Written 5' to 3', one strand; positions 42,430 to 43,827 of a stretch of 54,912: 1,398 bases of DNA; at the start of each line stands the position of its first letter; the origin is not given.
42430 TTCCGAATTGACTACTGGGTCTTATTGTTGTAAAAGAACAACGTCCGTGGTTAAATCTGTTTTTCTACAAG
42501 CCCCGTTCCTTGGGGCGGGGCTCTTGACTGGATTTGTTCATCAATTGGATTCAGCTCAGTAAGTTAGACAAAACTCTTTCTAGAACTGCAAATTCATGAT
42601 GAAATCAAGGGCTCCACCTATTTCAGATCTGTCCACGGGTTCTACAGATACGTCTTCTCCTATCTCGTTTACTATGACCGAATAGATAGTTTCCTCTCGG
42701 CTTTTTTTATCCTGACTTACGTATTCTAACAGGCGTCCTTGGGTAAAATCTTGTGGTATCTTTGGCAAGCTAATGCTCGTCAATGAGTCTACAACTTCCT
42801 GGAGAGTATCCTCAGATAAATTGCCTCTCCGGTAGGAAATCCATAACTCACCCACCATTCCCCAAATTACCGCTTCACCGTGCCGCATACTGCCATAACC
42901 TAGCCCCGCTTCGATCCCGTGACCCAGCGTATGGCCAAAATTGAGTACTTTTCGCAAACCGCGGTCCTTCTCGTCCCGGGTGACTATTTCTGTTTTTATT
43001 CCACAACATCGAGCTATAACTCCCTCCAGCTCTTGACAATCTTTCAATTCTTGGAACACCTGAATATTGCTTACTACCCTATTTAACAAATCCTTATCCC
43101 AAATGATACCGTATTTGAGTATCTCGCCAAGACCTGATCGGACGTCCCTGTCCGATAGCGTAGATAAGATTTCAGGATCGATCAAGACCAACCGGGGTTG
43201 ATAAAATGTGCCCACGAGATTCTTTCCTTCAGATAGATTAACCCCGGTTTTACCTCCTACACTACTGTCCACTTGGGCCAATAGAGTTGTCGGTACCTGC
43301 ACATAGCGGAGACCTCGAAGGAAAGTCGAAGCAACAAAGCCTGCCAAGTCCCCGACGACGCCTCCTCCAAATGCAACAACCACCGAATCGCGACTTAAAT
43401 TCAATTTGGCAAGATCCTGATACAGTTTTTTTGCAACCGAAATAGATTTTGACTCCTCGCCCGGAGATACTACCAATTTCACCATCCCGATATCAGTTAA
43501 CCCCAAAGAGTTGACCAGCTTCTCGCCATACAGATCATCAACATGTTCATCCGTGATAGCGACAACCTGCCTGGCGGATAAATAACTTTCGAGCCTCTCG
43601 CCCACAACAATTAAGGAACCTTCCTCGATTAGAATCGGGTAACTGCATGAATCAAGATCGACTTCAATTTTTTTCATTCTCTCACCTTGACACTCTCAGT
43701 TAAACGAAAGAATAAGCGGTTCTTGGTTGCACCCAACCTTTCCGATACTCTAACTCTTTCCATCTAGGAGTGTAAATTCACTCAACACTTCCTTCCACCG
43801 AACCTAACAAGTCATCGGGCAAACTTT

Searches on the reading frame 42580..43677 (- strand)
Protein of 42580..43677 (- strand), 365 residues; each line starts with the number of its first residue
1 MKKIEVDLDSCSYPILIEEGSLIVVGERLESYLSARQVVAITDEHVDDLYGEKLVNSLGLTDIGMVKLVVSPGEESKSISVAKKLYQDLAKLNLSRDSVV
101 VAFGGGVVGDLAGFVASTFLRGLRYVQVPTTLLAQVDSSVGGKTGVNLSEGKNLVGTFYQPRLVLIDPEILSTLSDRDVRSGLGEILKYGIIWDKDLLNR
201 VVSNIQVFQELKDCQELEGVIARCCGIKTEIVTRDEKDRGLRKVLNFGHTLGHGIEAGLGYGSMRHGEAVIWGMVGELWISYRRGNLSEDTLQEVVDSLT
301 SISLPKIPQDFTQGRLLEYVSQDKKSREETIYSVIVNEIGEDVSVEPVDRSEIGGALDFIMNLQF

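Call 24: search_protein_families(library=pfam, proteins=[window:42580-43677:-])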
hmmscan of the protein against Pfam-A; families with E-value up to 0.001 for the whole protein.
window:42580-43677:- (365 aa): 3 families
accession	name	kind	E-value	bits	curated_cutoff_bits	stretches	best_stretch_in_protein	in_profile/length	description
PF01761.26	DHQ_synthase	-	3.8e-47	159.1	24.2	1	68-180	2-114/115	3-dehydroquinate synthase N-terminal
PF24621.2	DHQS_C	-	2.1e-40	138.4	27.6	1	182-326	1-144/144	3-dehydroquinate synthase C-terminal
PF13685.12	Fe-ADH_2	-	5.9e-08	33.3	28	1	18-132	3-108/149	Iron-containing alcohol dehydrogenase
